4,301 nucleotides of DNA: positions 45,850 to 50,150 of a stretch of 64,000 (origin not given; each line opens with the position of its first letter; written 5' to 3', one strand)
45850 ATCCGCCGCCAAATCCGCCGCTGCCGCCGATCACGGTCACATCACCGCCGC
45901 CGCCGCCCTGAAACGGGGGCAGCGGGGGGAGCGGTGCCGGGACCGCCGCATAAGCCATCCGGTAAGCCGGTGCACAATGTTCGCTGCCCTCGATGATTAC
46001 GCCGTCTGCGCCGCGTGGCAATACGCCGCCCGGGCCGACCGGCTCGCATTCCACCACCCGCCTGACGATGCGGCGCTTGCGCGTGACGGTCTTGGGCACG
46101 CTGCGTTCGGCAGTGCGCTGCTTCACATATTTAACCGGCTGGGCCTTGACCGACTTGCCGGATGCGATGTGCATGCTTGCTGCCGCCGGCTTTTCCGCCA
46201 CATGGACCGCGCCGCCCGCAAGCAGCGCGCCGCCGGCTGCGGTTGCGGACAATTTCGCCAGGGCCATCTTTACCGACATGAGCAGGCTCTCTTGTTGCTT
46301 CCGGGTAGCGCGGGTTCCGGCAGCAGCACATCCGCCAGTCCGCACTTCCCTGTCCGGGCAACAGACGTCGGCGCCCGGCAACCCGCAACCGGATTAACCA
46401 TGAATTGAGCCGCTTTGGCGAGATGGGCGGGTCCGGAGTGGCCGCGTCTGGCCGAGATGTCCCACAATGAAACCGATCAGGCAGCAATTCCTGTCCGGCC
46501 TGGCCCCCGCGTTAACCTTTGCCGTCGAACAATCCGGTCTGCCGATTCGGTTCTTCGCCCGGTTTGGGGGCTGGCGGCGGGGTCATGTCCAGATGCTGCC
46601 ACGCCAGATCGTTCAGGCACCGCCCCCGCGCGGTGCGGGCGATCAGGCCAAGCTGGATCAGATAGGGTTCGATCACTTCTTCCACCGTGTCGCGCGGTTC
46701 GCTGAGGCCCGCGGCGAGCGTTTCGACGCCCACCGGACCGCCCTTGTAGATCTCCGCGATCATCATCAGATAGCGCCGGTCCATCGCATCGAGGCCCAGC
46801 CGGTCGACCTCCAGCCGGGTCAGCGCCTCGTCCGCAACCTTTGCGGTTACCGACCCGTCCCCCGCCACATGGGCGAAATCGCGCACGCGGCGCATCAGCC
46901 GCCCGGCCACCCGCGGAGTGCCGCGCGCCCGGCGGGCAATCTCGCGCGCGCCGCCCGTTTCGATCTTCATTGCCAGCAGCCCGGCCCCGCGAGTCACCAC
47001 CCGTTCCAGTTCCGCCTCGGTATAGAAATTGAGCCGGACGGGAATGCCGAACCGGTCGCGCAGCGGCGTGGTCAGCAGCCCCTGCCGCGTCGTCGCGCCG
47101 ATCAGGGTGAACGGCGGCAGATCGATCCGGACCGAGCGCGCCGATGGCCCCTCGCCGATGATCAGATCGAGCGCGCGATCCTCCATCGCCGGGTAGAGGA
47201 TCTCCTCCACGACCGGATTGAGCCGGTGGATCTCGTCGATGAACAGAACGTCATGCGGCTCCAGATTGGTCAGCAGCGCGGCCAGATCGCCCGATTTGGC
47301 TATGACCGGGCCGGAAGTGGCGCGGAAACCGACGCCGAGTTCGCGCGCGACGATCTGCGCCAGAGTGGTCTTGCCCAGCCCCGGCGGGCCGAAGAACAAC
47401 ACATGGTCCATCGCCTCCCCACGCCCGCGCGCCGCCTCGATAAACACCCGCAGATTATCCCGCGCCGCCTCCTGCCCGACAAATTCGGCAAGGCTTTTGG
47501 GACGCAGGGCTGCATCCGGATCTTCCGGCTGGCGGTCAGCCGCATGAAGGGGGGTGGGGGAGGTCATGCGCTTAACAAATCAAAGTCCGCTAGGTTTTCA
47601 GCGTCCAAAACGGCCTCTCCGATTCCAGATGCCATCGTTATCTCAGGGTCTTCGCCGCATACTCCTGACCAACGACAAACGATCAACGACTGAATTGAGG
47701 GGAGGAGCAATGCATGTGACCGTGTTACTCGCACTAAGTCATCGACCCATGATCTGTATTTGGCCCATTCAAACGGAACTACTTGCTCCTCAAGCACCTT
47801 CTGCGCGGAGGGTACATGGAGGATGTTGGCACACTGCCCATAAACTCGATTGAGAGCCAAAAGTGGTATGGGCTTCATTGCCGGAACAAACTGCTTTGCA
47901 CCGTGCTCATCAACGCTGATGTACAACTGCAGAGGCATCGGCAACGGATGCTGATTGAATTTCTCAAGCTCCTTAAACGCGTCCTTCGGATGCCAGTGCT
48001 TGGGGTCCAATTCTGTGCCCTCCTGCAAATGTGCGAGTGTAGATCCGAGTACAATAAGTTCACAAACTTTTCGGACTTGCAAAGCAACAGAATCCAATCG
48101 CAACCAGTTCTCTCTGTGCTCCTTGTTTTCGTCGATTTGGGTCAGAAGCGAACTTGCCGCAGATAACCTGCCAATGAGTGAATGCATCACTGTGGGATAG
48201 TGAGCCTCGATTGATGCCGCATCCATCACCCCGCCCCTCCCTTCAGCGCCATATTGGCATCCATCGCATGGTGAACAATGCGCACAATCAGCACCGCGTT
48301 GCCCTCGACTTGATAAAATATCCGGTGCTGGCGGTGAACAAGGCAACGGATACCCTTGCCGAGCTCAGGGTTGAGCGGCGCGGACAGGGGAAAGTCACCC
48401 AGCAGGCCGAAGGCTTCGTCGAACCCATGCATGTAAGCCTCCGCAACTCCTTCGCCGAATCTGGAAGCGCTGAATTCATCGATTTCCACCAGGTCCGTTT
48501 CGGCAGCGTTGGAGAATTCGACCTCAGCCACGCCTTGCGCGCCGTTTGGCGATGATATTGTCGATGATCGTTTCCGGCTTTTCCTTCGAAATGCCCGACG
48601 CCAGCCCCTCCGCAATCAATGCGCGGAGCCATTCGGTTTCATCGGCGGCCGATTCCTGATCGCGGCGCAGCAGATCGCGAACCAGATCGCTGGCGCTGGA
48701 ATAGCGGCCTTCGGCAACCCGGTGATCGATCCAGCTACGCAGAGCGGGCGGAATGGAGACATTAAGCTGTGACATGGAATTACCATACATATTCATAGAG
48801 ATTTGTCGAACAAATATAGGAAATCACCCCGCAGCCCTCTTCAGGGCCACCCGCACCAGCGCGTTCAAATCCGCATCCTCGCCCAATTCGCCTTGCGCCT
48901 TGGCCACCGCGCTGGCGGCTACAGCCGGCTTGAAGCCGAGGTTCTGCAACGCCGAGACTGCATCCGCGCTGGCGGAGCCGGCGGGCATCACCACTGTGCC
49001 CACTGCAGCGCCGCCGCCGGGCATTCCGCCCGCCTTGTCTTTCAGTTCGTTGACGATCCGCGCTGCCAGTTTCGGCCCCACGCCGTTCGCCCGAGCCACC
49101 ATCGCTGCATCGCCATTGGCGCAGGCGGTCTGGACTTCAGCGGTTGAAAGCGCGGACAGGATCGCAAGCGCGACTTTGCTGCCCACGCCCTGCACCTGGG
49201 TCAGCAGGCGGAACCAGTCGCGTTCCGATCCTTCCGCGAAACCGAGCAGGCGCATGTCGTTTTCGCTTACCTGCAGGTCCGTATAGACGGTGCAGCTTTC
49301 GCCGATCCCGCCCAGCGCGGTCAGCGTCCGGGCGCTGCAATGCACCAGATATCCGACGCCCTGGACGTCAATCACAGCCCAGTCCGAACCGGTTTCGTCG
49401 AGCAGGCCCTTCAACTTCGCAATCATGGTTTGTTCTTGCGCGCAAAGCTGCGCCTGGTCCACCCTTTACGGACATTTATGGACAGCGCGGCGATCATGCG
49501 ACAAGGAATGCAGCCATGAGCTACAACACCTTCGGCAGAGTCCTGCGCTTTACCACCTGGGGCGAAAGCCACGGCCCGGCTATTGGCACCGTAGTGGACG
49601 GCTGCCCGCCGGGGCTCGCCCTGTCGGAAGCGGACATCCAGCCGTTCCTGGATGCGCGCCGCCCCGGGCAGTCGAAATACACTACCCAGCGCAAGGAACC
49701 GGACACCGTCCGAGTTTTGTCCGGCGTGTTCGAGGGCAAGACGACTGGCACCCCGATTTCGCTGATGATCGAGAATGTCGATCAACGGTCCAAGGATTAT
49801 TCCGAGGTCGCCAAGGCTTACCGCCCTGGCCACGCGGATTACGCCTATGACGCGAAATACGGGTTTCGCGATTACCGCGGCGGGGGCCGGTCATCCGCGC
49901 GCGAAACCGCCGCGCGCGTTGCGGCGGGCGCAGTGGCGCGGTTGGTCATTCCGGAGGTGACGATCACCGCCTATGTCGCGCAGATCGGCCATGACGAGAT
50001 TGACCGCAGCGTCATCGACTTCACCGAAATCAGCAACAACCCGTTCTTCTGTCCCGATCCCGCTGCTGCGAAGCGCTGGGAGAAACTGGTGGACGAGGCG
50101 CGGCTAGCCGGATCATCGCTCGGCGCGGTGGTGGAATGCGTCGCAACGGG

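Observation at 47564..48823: Low-GC three-gene cassette (parD-parE-orfX) wedged inside the ruvA-ruvB operon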

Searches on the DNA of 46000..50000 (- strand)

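Call 88: search_rna_families(source=window, start=46000, end=50000, threshold=evalue, max_evalue=0.1)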
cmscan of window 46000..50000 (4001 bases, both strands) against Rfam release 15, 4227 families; matches with E-value up to 0.1: 0.
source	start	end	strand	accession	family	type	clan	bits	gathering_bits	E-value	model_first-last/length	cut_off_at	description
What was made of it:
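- On Integrase-mediated genomic island: Rfam finds no RNA gene (call 88).
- Tried and rejected: Known RNA elements: Rfam at E<=0.1 over 46000-50000 found none (call 88).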

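Call 93: search_dna_similar(query=L108:3169-3762:+, collection=ecoli_genomes, mode=distant, max_rows=8)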
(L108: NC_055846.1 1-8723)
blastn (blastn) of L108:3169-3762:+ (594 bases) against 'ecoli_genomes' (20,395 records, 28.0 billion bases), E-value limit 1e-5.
Records with a match: 28; places in all: 30; records where one place covers at least 80% of the query: 27.
Genomes with a match: 28 of 5426; with a place that covers at least 80% of the query: 27. Places per genome that has any: lowest 1, median 1, highest 2. On chromosomes: 30 places; on plasmids: 0.
Best place of each record, by identity: >=99% 21; 60-80% 7.
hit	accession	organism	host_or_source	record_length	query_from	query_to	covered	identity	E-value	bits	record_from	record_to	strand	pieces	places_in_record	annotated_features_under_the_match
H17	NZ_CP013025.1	Escherichia coli strain 2009C-3133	Homo sapiens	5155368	1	594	100%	100.0%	0e+0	1072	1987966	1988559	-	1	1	hypothetical protein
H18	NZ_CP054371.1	Escherichia coli strain SCU-316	Homo sapiens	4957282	1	594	100%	100.0%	0e+0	1072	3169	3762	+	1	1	hypothetical protein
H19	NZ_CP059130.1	Escherichia coli strain Ec55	Homo sapiens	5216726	1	594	100%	100.0%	0e+0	1072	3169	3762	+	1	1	hypothetical protein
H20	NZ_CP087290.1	Escherichia coli strain APEC 102026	chicken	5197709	1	594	100%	100.0%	0e+0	1072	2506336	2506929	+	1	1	hypothetical protein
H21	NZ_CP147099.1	Escherichia coli strain KOr024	river water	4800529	1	594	100%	100.0%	0e+0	1072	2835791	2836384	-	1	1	hypothetical protein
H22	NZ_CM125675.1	Escherichia coli strain 2020N21-246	Homo sapiens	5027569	1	594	100%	100.0%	0e+0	1072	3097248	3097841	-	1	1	hypothetical protein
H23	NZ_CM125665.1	Escherichia coli strain 2020N21-246-1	not applicable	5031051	1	594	100%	100.0%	0e+0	1072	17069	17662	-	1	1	hypothetical protein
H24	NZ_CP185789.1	Escherichia coli strain M15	Homo sapiens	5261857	1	594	100%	100.0%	0e+0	1072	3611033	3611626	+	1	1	hypothetical protein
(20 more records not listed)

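Call 94: get_annotated_region(hit=H17, flank=4000)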
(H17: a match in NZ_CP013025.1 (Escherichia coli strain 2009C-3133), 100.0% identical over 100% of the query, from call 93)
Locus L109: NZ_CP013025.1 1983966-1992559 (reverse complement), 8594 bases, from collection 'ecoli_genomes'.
description: Escherichia coli strain 2009C-3133 chromosome, complete genome
organism: Escherichia coli strain 2009C-3133 (NCBI taxid 562)
replicon: chromosome; assembly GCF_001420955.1
host: Homo sapiens; source: stool; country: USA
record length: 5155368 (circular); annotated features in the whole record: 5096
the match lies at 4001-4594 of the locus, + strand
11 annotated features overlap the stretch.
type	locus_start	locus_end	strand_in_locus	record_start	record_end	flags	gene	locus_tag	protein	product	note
CDS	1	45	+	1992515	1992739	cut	-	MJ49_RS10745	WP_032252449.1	DUF2732 family protein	-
CDS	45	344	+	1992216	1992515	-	-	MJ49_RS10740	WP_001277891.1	DUF5405 family protein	-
CDS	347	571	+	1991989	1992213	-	-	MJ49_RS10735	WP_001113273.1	TraR/DksA family transcriptional regulator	-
CDS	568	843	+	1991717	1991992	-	-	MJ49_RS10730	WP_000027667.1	DUF5405 family protein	-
CDS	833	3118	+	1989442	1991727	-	-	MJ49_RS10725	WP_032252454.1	replication endonuclease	-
CDS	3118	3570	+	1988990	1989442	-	-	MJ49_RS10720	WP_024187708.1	DUF3850 domain-containing protein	-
CDS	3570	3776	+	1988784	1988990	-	-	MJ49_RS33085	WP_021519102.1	hypothetical protein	-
CDS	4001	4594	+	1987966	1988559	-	-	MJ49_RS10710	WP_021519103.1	hypothetical protein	-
CDS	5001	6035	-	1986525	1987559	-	-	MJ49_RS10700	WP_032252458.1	phage portal protein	-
CDS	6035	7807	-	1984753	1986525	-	-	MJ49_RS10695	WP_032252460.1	terminase ATPase subunit family protein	-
CDS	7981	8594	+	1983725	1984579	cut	-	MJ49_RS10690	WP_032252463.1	GPO family capsid scaffolding protein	-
